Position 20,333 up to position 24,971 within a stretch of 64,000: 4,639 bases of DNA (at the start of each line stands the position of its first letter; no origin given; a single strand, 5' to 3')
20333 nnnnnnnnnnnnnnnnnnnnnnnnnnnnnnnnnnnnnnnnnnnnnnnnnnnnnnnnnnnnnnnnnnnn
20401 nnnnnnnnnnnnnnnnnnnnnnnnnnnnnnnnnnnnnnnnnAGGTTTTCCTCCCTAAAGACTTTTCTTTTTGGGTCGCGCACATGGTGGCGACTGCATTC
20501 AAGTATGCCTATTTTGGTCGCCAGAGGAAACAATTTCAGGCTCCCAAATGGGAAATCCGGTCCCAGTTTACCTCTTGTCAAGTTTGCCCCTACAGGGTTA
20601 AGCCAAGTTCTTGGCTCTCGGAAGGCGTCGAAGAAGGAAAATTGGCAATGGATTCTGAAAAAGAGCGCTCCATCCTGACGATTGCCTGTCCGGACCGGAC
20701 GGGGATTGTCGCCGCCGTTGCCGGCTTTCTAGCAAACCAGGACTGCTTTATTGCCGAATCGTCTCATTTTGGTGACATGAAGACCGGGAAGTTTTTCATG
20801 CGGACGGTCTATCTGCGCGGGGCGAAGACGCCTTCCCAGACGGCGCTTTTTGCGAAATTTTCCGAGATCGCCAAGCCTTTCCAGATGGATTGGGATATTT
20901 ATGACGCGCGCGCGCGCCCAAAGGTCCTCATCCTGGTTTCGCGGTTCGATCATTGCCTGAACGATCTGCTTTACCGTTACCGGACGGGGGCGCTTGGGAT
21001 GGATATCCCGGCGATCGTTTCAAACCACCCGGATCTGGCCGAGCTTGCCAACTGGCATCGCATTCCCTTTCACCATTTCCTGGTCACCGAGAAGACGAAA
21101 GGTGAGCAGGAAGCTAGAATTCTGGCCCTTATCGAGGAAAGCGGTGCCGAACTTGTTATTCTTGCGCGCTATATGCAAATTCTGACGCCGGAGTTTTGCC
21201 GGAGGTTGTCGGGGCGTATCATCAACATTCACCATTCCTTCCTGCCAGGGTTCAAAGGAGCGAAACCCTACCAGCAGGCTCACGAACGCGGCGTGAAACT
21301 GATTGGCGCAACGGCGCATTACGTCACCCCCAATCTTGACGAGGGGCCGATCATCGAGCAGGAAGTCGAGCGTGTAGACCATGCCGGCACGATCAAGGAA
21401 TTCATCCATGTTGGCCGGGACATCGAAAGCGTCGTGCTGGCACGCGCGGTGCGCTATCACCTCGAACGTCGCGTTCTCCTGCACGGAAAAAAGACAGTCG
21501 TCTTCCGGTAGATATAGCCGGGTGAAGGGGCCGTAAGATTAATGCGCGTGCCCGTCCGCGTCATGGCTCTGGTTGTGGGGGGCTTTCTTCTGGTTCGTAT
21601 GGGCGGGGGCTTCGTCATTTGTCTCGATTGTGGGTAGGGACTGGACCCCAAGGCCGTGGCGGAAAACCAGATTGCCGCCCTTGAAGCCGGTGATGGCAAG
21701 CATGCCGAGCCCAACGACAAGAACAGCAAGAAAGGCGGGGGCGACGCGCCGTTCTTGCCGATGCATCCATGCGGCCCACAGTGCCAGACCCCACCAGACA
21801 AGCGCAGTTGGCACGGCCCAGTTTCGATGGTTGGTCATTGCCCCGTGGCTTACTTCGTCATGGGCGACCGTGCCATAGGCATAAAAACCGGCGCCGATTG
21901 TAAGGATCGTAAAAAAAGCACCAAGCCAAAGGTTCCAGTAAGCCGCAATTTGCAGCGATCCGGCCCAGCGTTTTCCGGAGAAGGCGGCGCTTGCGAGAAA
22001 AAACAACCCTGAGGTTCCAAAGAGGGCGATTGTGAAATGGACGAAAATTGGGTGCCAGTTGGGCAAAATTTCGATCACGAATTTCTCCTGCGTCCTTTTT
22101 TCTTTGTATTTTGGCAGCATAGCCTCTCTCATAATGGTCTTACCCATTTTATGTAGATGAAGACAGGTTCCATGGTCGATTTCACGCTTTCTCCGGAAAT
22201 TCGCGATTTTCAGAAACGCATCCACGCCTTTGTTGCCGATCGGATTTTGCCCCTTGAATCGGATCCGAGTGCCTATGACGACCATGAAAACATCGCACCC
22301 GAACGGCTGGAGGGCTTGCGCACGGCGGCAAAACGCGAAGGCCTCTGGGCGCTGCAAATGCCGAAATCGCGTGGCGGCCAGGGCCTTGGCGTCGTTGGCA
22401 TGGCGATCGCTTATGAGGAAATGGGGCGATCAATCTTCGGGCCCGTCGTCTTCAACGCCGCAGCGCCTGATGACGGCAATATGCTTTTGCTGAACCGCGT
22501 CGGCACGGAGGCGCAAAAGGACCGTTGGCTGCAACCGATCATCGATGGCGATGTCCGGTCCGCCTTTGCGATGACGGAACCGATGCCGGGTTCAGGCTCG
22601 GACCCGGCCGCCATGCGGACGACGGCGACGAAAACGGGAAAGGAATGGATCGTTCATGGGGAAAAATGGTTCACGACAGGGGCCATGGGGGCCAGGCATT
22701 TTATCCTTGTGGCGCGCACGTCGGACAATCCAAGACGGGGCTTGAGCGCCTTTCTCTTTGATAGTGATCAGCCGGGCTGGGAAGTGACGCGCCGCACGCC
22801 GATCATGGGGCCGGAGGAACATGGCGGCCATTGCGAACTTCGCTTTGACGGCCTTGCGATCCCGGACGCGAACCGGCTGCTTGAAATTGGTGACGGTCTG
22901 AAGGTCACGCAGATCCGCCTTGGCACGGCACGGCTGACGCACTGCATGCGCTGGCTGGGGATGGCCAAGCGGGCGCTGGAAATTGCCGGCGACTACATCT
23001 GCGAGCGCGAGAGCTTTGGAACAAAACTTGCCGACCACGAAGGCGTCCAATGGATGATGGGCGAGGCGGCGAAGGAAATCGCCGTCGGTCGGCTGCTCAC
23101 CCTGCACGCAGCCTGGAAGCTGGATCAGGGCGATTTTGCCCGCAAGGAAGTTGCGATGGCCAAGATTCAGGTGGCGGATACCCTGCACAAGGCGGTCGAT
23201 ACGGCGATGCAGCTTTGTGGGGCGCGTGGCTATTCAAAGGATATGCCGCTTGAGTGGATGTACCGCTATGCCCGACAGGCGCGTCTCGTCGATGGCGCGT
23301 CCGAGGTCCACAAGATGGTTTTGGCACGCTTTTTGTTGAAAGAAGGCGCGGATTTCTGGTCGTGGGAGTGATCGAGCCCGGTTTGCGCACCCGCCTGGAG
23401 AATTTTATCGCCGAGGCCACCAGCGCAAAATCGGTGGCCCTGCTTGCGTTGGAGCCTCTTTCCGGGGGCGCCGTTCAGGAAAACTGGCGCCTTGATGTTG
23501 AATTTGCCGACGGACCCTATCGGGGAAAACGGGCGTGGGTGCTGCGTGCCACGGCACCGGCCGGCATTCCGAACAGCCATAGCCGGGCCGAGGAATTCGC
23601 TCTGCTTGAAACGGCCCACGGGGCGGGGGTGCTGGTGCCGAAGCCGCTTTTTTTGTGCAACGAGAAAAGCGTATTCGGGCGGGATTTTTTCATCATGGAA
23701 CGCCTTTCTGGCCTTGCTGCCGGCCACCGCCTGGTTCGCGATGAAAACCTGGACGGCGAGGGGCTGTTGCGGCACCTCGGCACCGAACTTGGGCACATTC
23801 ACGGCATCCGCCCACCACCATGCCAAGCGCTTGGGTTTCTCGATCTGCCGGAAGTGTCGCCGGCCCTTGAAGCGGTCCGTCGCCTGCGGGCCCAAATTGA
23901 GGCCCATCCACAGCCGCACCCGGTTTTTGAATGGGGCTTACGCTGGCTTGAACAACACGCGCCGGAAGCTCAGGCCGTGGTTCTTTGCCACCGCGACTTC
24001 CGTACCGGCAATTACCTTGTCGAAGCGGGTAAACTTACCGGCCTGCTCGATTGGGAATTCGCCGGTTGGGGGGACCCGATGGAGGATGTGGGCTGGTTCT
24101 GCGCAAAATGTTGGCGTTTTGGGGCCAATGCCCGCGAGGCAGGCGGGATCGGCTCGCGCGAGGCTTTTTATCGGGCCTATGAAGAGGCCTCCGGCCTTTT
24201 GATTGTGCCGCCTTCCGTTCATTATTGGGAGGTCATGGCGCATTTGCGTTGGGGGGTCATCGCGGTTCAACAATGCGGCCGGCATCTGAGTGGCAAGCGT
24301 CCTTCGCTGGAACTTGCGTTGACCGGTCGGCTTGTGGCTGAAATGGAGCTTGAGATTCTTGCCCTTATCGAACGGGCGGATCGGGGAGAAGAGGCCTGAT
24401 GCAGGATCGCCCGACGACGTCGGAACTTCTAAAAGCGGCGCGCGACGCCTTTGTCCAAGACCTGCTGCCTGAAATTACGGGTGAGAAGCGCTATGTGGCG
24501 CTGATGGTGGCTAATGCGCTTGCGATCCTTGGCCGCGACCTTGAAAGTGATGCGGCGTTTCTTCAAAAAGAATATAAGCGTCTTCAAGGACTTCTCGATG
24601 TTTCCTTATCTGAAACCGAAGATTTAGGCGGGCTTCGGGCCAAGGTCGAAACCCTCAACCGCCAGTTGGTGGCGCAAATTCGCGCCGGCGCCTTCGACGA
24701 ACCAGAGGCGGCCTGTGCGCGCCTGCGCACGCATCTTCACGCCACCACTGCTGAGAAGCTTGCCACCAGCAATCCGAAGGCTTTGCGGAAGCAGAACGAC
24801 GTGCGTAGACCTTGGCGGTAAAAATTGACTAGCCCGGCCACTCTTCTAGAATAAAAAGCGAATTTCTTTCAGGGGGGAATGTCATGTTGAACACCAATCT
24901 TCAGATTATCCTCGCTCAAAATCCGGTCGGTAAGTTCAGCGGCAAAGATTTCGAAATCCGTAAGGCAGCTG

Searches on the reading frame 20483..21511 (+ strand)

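Call 20: search_protein_families(library=ncbifam, proteins=[window:20483-21511:+], max_evalue=0.00001)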
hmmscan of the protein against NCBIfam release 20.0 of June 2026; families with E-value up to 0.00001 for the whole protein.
window:20483-21511:+ (342 aa): 5 families
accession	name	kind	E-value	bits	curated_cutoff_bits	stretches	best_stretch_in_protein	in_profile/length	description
NF004684.0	PRK06027.1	subfamily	3.4e-124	414.2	223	1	59-342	3-286/286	formyltetrahydrofolate deformylase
TIGR00655.1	PurU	equivalog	2.2e-101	339.2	285.95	1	64-341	2-280/280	formyltetrahydrofolate deformylase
TIGR00639.1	PurN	equivalog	8.4e-28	97.2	150.1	1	147-331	2-189/192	phosphoribosylglycinamide formyltransferase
TIGR00460.1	fmt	equivalog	5.2e-14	52.1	201.5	1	200-306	59-164/315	methionyl-tRNA formyltransferase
NF005414.0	PRK06988.1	equivalog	2.8e-07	29.8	316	1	186-322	48-178/311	formyltransferase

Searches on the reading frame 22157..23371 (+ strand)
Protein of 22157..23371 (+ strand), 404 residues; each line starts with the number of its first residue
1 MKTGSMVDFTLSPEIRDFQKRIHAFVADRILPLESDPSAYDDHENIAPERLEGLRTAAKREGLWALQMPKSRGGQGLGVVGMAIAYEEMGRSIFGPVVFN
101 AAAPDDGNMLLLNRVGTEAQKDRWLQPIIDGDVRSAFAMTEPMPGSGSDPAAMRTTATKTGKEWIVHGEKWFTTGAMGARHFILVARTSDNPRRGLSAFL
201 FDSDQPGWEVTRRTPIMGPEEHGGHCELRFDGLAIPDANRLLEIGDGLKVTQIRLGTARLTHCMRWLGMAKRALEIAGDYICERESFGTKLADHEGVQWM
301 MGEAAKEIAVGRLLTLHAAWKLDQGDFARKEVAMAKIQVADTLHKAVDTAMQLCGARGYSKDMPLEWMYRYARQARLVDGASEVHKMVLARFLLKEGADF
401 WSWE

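Call 20: search_protein_families(library=ncbifam, proteins=[window:22157-23371:+], max_evalue=0.00001)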
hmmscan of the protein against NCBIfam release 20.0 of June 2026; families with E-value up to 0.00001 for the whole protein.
window:22157-23371:+ (404 aa): 19 families
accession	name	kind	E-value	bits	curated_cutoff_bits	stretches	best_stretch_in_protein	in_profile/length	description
NF042972.1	AcrlCoAredClosAcrC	equivalog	1.4e-61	208.3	640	1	8-395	2-378/378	acryloyl-CoA reductase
NF042439.1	SulpropCoADesulf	equivalog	5.9e-52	176.7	600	1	59-395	34-372/379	3-sulfinopropanoyl-CoA desulfinase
NF045552.1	GlutCoADH_Des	equivalog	2.7e-47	161.8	470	1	8-390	2-376/387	glutaryl-CoA dehydrogenase Acd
NF043006.1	CyhCrbnylCoADH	equivalog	1.1e-46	159.6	650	1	21-396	14-378/380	cyclohexane-1-carbonyl-CoA dehydrogenase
NF045652.1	ProlPCPDhRedW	equivalog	5.3e-42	144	650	1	54-393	36-373/376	L-prolyl-[peptidyl-carrier protein] dehydrogenase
NF058590.1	AcCoDHFadEBacil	equivalog_domain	5.6e-39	134.1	600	1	14-396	24-413/586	acyl-CoA dehydrogenase FadE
NF053553.1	prodigi_MBC_PigA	equivalog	1.6e-38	132.9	500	1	8-392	2-378/381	prodigiosin MBC biosynthesis dehydrogenase PigA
NF008997.0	PRK12341.1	equivalog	3.4e-36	125.1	537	1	54-396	42-379/382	acyl-CoA dehydrogenase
TIGR03207.1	cyc_hxne_CoA_dh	equivalog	7.3e-35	120.4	575.35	1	61-391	44-369/372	cyclohexanecarboxyl-CoA dehydrogenase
NF002885.1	PRK03354.1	equivalog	1.7e-33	116.2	540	1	62-395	50-375/378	crotonobetainyl-CoA dehydrogenase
NF052270.1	Staph_DH_FadE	equivalog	2.3e-24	85.9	600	1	116-398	121-398/400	acyl-CoA dehydrogenase FadE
TIGR03203.1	pimD_small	equivalog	1.8e-20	73.4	652.7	1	60-365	48-348/378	pimeloyl-CoA dehydrogenase small subunit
TIGR03204.1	pimC_large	equivalog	1.7e-15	56.8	623.85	1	11-291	4-274/395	pimeloyl-CoA dehydrogenase large subunit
NF007000.1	PRK09463.1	subfamily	1.1e-13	50.4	600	1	58-160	82-182/726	acyl-CoA dehydrogenase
TIGR04022.1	sulfur_SfnB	equivalog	1.6e-13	50.3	430.9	1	58-379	42-366/391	SfnB family sulfur acquisition oxidoreductase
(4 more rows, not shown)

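Call 46: search_protein_families(library=pfam, proteins=[window:22157-23371:+], max_evalue=0.0001)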
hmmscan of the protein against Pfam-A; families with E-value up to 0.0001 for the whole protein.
window:22157-23371:+ (404 aa): 4 families
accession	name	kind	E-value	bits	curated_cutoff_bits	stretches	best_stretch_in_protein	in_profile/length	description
PF00441.29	Acyl-CoA_dh_1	-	2.2e-39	135.4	22.4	1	245-393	1-149/150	Acyl-CoA dehydrogenase, C-terminal domain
PF02770.24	Acyl-CoA_dh_M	-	6.5e-20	71.5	33.3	1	136-231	1-95/97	Acyl-CoA dehydrogenase, middle domain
PF02771.21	Acyl-CoA_dh_N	-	1.1e-15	58.4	22.9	1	13-132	2-113/113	Acyl-CoA dehydrogenase, N-terminal domain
PF08028.16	Acyl-CoA_dh_2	-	2.6e-14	54.1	22.7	1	260-373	1-124/134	Acyl-CoA dehydrogenase, C-terminal domain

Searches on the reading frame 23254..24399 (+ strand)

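Call 20: search_protein_families(library=ncbifam, proteins=[window:23254-24399:+], max_evalue=0.00001)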
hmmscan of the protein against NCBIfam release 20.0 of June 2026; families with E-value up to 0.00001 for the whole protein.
window:23254-24399:+ (381 aa): 4 families
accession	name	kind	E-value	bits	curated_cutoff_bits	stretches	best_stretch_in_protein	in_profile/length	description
NF038156.1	lant_syn_V_LxmK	equivalog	3.6e-09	36.2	315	1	110-282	55-230/347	class V lanthionine synthetase subunit LxmK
NF033068.1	APH_3p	equivalog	1.3e-07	31.4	205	1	139-286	74-219/255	APH(3') family aminoglycoside O-phosphotransferase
TIGR02721.1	ycfN_thiK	equivalog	7.4e-07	28.6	299.45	0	230-279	134-182/256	thiamine kinase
NF041256.1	GntI_guanitoxin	equivalog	2.2e-06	27.2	357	1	243-286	175-217/282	guanitoxin biosynthesis pre-guanitoxin N-oxide kinase GntI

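Call 46: search_protein_families(library=pfam, proteins=[window:23254-24399:+], max_evalue=0.0001)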
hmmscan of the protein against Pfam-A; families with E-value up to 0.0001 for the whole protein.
window:23254-24399:+ (381 aa): 1 family
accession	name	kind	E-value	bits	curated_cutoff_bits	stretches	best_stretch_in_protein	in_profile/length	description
PF01636.29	APH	-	2.4e-35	122.9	23.2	1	67-310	3-234/239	Phosphotransferase enzyme family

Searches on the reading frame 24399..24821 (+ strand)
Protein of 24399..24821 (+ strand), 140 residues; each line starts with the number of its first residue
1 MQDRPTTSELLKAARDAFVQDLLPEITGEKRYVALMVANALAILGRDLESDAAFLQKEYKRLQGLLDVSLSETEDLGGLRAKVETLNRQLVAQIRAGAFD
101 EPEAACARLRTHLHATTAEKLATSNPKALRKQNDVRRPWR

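Call 20: search_protein_families(library=ncbifam, proteins=[window:24399-24821:+], max_evalue=0.00001)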
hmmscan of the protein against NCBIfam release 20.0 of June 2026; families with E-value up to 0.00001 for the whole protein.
window:24399-24821:+ (140 aa): 0 families

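Call 46: search_protein_families(library=pfam, proteins=[window:24399-24821:+], max_evalue=0.0001)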
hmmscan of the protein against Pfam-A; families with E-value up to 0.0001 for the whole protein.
window:24399-24821:+ (140 aa): 1 family
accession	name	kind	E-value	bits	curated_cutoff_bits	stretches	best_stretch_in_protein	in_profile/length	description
PF19802.4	DUF6285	-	7.7e-20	71.8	28.1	1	24-127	1-90/91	Domain of unknown function (DUF6285)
